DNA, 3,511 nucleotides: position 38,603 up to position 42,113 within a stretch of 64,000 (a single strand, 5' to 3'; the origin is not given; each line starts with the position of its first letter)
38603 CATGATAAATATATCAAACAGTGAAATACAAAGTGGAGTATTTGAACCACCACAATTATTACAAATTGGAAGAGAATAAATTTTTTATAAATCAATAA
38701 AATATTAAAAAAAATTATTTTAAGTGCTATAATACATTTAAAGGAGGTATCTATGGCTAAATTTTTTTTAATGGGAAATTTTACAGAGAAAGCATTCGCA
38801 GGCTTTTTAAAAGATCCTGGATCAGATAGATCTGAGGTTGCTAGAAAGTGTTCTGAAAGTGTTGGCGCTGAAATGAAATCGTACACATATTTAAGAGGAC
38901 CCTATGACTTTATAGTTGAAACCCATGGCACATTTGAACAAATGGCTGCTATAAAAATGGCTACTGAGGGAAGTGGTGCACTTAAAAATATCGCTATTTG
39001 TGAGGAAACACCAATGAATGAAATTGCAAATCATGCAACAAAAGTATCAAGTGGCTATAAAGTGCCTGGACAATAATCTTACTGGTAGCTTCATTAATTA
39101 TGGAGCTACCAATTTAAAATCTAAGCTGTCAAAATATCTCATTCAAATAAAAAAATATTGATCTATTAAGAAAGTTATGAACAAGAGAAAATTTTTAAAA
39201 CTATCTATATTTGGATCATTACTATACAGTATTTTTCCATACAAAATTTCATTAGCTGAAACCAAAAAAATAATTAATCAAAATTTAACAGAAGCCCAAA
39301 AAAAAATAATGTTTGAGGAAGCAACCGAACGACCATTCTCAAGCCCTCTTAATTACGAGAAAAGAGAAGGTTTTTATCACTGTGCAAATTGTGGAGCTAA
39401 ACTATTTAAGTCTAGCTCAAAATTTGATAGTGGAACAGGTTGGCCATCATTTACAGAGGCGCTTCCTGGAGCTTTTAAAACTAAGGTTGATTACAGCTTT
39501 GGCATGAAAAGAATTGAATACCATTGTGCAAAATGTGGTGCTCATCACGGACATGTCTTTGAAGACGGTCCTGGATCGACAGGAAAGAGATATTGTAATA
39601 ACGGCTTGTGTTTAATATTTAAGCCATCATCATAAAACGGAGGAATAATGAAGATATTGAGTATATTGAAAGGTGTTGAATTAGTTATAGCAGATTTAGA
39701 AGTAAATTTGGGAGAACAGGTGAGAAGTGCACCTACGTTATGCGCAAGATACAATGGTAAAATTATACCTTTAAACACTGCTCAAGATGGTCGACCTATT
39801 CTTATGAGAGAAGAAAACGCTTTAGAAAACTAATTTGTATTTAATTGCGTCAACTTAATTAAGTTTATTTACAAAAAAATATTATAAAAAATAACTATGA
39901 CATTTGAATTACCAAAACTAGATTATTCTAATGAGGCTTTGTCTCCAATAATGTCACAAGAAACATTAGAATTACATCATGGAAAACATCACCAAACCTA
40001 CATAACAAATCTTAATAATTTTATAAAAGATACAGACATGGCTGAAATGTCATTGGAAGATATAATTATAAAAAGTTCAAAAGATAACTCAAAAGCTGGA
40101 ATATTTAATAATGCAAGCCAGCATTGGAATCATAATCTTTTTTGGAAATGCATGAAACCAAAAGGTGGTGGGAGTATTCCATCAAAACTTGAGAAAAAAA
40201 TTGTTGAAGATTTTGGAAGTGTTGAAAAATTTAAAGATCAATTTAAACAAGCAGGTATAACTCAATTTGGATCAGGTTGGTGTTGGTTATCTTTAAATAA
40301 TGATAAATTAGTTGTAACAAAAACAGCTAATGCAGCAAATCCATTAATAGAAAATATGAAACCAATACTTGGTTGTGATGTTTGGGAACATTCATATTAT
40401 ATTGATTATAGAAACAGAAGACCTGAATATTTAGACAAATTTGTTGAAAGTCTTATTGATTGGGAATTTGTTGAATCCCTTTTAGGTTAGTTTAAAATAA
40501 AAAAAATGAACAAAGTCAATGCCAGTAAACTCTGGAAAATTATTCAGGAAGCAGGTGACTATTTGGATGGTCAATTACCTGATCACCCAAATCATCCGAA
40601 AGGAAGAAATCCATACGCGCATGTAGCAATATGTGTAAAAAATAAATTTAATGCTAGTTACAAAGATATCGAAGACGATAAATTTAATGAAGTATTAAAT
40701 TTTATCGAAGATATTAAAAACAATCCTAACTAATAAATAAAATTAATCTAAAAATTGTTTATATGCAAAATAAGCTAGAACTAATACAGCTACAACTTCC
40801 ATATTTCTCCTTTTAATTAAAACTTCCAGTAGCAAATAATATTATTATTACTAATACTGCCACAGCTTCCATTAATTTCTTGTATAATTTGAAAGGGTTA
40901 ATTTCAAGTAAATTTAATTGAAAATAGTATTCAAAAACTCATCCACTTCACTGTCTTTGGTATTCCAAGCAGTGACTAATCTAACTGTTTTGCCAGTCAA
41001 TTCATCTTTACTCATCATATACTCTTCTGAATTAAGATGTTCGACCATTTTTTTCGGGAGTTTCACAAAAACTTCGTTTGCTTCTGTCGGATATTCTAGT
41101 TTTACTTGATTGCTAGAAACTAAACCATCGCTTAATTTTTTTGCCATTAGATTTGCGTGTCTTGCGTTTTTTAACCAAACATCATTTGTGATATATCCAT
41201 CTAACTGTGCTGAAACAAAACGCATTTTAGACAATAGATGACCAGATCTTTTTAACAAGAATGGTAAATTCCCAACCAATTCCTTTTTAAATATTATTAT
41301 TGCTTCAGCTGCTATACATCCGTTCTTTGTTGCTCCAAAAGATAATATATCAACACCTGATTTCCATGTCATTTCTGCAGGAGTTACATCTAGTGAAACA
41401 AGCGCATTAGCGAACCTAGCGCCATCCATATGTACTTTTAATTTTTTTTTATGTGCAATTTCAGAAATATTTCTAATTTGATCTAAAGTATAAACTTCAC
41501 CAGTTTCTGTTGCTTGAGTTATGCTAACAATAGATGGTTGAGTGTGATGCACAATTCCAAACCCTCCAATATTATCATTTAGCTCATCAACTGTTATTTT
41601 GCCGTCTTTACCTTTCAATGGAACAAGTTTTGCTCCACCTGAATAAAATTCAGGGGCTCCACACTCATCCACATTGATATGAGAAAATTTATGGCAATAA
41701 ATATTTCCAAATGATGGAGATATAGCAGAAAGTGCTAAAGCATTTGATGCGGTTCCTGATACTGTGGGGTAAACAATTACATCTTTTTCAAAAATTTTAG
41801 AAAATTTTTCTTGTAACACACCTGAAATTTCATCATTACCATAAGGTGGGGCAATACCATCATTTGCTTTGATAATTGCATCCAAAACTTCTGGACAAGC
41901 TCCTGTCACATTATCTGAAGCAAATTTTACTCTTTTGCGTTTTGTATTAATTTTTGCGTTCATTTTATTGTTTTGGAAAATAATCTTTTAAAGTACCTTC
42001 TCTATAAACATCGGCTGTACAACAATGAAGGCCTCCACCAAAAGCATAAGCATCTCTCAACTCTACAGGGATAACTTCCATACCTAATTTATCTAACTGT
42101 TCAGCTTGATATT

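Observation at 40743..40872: Hidden tandem pair of paralogous 19-aa membrane micropeptides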

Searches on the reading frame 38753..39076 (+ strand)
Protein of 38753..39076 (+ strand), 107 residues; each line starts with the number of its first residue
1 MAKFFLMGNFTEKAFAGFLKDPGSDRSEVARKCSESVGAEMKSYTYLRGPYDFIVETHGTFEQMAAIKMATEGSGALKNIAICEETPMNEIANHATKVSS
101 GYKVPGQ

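Call 7: search_protein_families(library=pfam, proteins=[window:38753-39076:+])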
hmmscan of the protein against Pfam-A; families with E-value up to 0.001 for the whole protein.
window:38753-39076:+ (107 aa): 1 family
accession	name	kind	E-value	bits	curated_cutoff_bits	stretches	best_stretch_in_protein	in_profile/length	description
PF08734.17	GYD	-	3.3e-11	43.5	31.4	1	5-92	2-88/91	GYD domain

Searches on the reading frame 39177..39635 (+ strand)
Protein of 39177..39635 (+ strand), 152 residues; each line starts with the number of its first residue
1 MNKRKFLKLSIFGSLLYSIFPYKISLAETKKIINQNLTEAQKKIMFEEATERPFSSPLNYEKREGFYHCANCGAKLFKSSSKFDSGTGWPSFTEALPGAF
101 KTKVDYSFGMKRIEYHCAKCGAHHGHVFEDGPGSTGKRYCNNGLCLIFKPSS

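Call 7: search_protein_families(library=pfam, proteins=[window:39177-39635:+])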
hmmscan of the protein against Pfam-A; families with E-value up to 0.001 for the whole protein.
window:39177-39635:+ (152 aa): 1 family
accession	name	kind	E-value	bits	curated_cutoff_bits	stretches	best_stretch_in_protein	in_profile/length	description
PF01641.26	SelR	-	3e-44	150.1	24.9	1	37-150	1-116/116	SelR domain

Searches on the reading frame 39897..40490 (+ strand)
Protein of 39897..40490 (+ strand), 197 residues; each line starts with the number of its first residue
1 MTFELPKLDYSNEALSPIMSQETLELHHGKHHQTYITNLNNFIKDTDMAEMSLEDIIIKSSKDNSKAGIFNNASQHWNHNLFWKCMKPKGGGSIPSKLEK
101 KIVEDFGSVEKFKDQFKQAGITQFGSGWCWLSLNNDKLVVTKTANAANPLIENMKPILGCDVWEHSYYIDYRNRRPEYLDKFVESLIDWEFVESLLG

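Call 7: search_protein_families(library=pfam, proteins=[window:39897-40490:+])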
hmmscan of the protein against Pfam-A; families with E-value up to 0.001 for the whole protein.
window:39897-40490:+ (197 aa): 2 families
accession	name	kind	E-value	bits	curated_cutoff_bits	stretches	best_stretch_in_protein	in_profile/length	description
PF02777.23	Sod_Fe_C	-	2.3e-38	130.8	20.9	1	96-194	3-101/102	Iron/manganese superoxide dismutases, C-terminal domain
PF00081.27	Sod_Fe_N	-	2e-30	105.5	27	1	2-87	1-82/82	Iron/manganese superoxide dismutases, alpha-hairpin domain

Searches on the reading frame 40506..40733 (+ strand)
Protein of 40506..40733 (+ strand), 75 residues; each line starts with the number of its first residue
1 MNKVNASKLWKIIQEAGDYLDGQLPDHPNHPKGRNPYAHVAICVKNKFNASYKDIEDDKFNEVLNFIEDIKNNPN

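Call 7: search_protein_families(library=pfam, proteins=[window:40506-40733:+])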
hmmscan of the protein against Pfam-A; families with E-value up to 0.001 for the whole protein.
window:40506-40733:+ (75 aa): 0 families

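Call 26: search_protein_families(library=padloc, proteins=[window:40506-40733:+], max_evalue=10)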
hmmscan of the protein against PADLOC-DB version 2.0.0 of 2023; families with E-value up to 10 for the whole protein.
window:40506-40733:+ (75 aa): 0 families

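Call 35: search_protein_families(library=ncbifam, proteins=[window:40506-40733:+], max_evalue=0.1)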
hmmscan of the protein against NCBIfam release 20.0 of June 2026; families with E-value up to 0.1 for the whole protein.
window:40506-40733:+ (75 aa): 0 families

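Call 36: find_homologous_proteins(query=window:40506-40733:+)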
Query window:40506-40733:+ (75 aa): 5432 proteins with E <= 0.001 among 5498 candidates; the best 120 are listed.
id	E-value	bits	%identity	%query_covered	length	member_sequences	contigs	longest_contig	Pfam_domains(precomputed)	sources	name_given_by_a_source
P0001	6.4e-51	187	70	92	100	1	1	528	-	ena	-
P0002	7.8e-43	162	96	100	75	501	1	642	-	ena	-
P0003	6.1e-42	159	96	100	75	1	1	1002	-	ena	-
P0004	7.2e-42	158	93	100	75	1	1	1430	-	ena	-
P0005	1.0e-41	158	93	100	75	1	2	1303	-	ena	-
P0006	1.5e-41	157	95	100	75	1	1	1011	-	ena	-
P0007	2.2e-41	157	92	100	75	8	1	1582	-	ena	-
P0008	2.6e-41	157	92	100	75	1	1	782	-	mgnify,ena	mgnify:FL=1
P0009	2.6e-41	157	93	100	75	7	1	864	-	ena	-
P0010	4.2e-41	156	92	100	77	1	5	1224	-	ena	-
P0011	9.2e-41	155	91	100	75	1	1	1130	-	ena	-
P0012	9.4e-41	155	92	99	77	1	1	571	-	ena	-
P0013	1.0e-40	155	92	100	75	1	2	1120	-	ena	-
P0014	1.4e-40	154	91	100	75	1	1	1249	-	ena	-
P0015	1.5e-40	154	91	100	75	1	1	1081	-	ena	-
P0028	2.4e-39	150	89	100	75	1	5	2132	-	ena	-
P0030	2.0e-38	148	88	100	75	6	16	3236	-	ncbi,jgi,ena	-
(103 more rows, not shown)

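Call 37: find_encoding_contigs(protein=P0030, flank=1500, max_places=10)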
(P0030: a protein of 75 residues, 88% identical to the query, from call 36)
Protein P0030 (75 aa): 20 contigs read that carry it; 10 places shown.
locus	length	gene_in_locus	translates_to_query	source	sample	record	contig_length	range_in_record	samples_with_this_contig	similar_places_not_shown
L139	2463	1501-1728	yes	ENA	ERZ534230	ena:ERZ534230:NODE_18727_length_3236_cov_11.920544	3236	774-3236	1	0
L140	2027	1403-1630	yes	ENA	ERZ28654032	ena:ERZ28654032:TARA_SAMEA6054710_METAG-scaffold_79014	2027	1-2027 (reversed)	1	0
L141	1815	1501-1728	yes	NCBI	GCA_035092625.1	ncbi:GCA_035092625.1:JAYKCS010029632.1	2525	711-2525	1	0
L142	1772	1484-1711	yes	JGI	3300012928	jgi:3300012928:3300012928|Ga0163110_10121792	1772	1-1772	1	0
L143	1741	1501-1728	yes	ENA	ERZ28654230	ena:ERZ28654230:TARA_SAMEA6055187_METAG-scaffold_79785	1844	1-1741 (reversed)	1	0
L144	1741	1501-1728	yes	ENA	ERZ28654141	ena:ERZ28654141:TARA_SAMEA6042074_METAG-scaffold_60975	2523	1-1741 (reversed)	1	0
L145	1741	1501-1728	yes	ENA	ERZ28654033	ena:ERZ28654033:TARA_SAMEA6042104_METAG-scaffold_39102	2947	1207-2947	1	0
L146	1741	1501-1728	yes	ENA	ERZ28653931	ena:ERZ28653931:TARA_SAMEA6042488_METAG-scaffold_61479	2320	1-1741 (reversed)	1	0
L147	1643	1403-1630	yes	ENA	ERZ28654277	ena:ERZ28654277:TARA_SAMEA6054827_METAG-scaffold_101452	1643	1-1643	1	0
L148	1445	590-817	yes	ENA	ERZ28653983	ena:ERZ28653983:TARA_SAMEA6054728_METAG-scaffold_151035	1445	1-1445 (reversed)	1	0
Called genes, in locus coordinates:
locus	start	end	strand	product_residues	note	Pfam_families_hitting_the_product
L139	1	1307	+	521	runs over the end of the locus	PF00515:TPR_1, PF07719:TPR_2, PF13181:TPR_8, PF13414:TPR_11, PF13424:TPR_12, PF13431:TPR_17, PF00515:TPR_1, PF07719:TPR_2, +24 more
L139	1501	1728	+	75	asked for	-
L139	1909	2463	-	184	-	?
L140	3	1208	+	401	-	?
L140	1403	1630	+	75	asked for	-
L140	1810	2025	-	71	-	?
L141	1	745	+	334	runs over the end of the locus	-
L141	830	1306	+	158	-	PF13469:Sulfotransfer_3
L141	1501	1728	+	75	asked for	-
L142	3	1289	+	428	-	?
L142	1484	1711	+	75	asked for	-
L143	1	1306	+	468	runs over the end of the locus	?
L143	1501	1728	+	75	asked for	-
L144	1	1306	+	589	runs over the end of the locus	PF13424:TPR_12, PF23914:TPR_CcmH_CycH, PF00515:TPR_1, PF07719:TPR_2, PF13181:TPR_8, PF13414:TPR_11, PF00515:TPR_1, PF07719:TPR_2, +49 more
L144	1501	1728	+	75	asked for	-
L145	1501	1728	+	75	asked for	-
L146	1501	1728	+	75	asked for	-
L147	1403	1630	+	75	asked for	-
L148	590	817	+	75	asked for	-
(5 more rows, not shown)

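Call 38: find_encoding_contigs(protein=P0010, flank=1500, max_places=10)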
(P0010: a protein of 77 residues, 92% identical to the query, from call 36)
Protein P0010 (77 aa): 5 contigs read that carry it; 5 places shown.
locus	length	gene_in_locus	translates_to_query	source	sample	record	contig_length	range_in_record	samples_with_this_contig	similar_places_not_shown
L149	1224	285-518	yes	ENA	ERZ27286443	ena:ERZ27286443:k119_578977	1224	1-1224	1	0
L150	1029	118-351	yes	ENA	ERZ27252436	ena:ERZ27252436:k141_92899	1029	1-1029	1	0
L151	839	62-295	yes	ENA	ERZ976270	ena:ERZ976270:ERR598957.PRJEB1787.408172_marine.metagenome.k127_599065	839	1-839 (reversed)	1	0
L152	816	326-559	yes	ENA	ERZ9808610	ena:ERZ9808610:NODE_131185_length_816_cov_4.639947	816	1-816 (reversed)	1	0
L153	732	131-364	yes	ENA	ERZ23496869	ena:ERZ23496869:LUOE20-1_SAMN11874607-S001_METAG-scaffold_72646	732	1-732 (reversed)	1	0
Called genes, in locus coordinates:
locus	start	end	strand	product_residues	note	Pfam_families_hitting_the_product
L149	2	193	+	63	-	?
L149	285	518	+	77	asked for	-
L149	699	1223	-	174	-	?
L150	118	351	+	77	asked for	-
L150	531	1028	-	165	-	?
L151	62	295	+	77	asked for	-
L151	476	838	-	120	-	?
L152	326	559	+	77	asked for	-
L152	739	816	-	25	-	?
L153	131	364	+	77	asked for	-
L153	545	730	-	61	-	?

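Call 39: find_encoding_contigs(protein=P0028, flank=1500, max_places=10)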
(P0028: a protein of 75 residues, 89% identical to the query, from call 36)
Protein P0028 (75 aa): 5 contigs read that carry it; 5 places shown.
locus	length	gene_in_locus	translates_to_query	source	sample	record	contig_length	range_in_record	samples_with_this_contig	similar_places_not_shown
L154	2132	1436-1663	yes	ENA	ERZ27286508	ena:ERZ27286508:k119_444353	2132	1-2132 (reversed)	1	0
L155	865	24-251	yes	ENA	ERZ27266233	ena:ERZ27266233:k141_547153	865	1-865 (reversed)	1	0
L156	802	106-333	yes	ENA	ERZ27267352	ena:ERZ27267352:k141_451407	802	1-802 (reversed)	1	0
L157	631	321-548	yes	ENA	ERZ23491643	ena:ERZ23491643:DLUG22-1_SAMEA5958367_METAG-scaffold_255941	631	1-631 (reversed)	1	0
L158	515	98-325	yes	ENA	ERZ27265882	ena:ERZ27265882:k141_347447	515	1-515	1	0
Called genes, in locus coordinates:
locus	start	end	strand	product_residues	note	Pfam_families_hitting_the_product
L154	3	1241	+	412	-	?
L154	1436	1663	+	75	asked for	-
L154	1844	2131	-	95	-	?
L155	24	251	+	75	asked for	-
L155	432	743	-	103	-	-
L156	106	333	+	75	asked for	-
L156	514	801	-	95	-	?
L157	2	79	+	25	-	?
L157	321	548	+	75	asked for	-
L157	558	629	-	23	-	?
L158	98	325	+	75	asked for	-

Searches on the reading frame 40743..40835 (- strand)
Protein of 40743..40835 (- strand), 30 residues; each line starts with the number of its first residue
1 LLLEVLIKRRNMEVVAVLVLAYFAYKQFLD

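Call 24: search_protein_families(library=pfam, proteins=[window:40746-40835:-], max_evalue=10)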
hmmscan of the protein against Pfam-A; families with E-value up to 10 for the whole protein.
seq(30 aa): 0 families

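Call 25: search_protein_families(library=ncbifam, proteins=[window:40746-40835:-], max_evalue=10)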
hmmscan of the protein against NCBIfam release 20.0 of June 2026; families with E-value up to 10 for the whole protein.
seq(30 aa): 0 families

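Call 26: search_protein_families(library=padloc, proteins=[window:40746-40835:-], max_evalue=10)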
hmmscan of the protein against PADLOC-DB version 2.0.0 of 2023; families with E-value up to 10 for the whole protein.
seq(30 aa): 0 families

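Call 29: find_encoding_contigs(protein=window:40743-40835:-, flank=3000, max_places=10)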
Protein window:40743-40835:- (30 aa): no gene with exactly this product is on record in the collection.
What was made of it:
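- Tried and rejected: An exact look-up of the 30-aa TTG ORF found nothing on record (call 29).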

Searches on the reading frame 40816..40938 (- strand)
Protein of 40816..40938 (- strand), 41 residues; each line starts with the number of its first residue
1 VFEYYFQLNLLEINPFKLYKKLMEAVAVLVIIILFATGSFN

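Call 58: find_homologous_proteins(query=window:40816-40938:-, max_evalue=10)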
Query window:40816-40938:-: no candidate shares three 5-residue words with the query. No homologue found.
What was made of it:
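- Tried and rejected: The 41-codon stop-to-stop segment around A found no candidate in 5.8 billion clusters (call 58).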

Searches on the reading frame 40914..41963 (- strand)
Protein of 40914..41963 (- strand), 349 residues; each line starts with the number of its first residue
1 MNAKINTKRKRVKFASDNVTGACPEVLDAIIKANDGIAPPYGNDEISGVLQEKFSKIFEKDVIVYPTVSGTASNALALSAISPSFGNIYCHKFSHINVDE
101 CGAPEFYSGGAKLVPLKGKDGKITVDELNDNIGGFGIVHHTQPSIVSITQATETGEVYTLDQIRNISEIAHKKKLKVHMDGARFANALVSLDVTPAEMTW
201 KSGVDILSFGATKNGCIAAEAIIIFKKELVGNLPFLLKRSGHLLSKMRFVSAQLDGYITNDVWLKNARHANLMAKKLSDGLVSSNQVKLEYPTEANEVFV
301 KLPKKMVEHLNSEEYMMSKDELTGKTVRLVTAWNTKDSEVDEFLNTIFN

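Call 6: find_related_loci(query=window:40914-41963:-, collection=genome_contigs, flank=3000)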
Query window:40914-41963:- (349 aa) in genome_contigs; peptide patterns used: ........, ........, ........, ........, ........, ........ (x = any residue, [..] = any of these).
600 stretches matched a pattern (row limit reached: there are more); 581 encode a relative of the query (tblastn E <= 1e-3); the best 80 are kept; 80 distinct loci.
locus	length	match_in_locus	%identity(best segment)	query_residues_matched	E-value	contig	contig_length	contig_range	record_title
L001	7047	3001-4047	98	1-349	0e+0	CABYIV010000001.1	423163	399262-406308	MAG: uncultured Pelagibacteraceae bacterium isolate AG-894-F03 genome assembly, contig: AG-894-F03_NODE_1, whole genome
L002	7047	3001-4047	98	1-349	0e+0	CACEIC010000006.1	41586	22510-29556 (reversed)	uncultured Pelagibacteraceae bacterium isolate AG-905-K02 genome assembly, contig: AG-905-K02_NODE_6, whole genome shotg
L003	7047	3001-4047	96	1-349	0e+0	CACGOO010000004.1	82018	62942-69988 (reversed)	uncultured Pelagibacteraceae bacterium isolate AG-910-E21 genome assembly, contig: AG-910-E21_NODE_4, whole genome shotg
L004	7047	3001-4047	96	1-349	0e+0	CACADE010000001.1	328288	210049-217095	uncultured Pelagibacteraceae bacterium isolate AG-897-G09 genome assembly, contig: AG-897-G09_NODE_1, whole genome shotg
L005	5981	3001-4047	96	1-349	0e+0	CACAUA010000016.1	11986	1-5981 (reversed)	uncultured Pelagibacteraceae bacterium isolate AG-898-K21 genome assembly, contig: AG-898-K21_NODE_16, whole genome shot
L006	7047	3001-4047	96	1-349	0e+0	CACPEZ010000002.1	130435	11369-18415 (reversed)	MAG: uncultured Pelagibacteraceae bacterium isolate AG-905-M17 genome assembly, contig: AG-905-M17_NODE_2, whole genome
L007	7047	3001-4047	96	1-349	0e+0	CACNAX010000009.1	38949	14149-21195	MAG: uncultured Pelagibacteraceae bacterium isolate AG-920-C15 genome assembly, contig: AG-920-C15_NODE_9, whole genome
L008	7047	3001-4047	96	1-349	0e+0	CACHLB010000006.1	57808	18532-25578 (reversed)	uncultured Pelagibacteraceae bacterium isolate AG-912-A14 genome assembly, contig: AG-912-A14_NODE_6, whole genome shotg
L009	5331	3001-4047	96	1-349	0e+0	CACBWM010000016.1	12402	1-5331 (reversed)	uncultured Pelagibacteraceae bacterium isolate AG-359-N03 genome assembly, contig: AG-359-N03_NODE_16, whole genome shot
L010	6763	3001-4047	95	1-349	0e+0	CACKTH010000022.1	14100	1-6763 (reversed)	uncultured Pelagibacteraceae bacterium isolate AG-457-G23 genome assembly, contig: AG-457-G23_NODE_22, whole genome shot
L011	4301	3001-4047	95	1-349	0e+0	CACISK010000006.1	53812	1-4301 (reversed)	uncultured Pelagibacteraceae bacterium isolate AG-914-C06 genome assembly, contig: AG-914-C06_NODE_6, whole genome shotg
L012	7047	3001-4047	95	1-349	0e+0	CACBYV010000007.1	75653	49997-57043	uncultured Pelagibacteraceae bacterium isolate AG-900-I19 genome assembly, contig: AG-900-I19_NODE_7, whole genome shotg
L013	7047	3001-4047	95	1-349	0e+0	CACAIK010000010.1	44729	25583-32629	uncultured Pelagibacteraceae bacterium isolate AG-897-O16 genome assembly, contig: AG-897-O16_NODE_10, whole genome shot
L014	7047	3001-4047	94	1-349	0e+0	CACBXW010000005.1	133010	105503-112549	uncultured Pelagibacteraceae bacterium isolate AG-900-G16 genome assembly, contig: AG-900-G16_NODE_5, whole genome shotg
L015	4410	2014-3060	94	1-349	0e+0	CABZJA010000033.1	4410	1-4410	MAG: uncultured Pelagibacteraceae bacterium isolate AG-337-I10 genome assembly, contig: AG-337-I10_NODE_33, whole genome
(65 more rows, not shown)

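Call 7: search_protein_families(library=pfam, proteins=[window:40914-41963:-])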
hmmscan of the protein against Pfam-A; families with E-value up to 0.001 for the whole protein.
window:40914-41963:- (349 aa): 2 families
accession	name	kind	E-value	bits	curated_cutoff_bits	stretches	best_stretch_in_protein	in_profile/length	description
PF01212.27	Beta_elim_lyase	-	1.2e-54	186.1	27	1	14-301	2-284/288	Beta-eliminating lyase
PF00266.25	Aminotran_5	-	0.00017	21.1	21.5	1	110-248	113-235/371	Aminotransferase class-V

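Call 35: search_protein_families(library=ncbifam, proteins=[window:40914-41963:-], max_evalue=0.1)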
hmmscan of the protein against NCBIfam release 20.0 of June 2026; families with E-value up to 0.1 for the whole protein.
window:40914-41963:- (349 aa): 10 families
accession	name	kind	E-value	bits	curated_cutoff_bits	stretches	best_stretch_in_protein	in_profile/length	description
NF041359.1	GntG_guanitoxin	subfamily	1e-19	70.9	230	1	11-347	5-341/343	GntG family PLP-dependent aldolase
NF007825.0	PRK10534.1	equivalog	2.6e-13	49.7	312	1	14-343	4-323/333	low-specificity L-threonine aldolase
NF053783.1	TphnTnaApg1401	equivalog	3.7e-06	26.2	750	1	121-277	157-306/457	tryptophanase TnaA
NF009709.0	PRK13238.1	subfamily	1.3e-05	24.2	285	1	121-188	159-225/463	tryptophanase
TIGR03812.1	tyr_de_CO2_Arch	equivalog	0.00016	20.7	299.4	1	138-182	151-192/375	tyrosine decarboxylase MfnA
TIGR03799.1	NOD_PanD_pyr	equivalog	0.0006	18.3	606.1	1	111-190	234-311/522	pyridoxal-dependent aspartate 1-decarboxylase PanP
TIGR02617.1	tnaA_trp_ase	equivalog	0.013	14.5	825.8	1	120-187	164-230/467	tryptophanase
TIGR03235.1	DNA_S_dndA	equivalog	0.027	13.8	480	1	118-185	121-179/353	cysteine desulfurase DndA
NF005744.0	PRK07568.1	subfamily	0.034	12.9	389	0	149-180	170-201/398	pyridoxal phosphate-dependent aminotransferase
NF052646.1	DABADecarRhbB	equivalog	0.038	12.6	900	1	86-189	187-287/491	L-2,4-diaminobutyrate decarboxylase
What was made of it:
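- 40914..41963 (-): ltaE-like PLP aldolase (Beta_elim_lyase), the last annotated gene of the minus-strand operon and the upstream neighbour of the cassette. Call 7 (PF01212, 1.2e-54) and call 35.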

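Call 52: find_encoding_contigs(protein=window:40914-41963:-, flank=500, max_places=6)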
Protein window:40914-41963:- (349 aa): 2 contigs read that carry it; 1 place shown.
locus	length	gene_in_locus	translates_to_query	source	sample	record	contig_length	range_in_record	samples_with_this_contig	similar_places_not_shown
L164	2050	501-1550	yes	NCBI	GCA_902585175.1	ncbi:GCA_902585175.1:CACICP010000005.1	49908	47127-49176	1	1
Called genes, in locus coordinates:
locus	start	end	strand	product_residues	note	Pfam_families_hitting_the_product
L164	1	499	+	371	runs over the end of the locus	PF02274:ADI (faint)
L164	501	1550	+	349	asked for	PF01212:Beta_elim_lyase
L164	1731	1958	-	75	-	-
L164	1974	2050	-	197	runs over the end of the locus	PF00081:Sod_Fe_N, PF02777:Sod_Fe_C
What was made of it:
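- On Protein-coding gene under purifying selection: The source is an uncultured single-cell genome (call 52).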
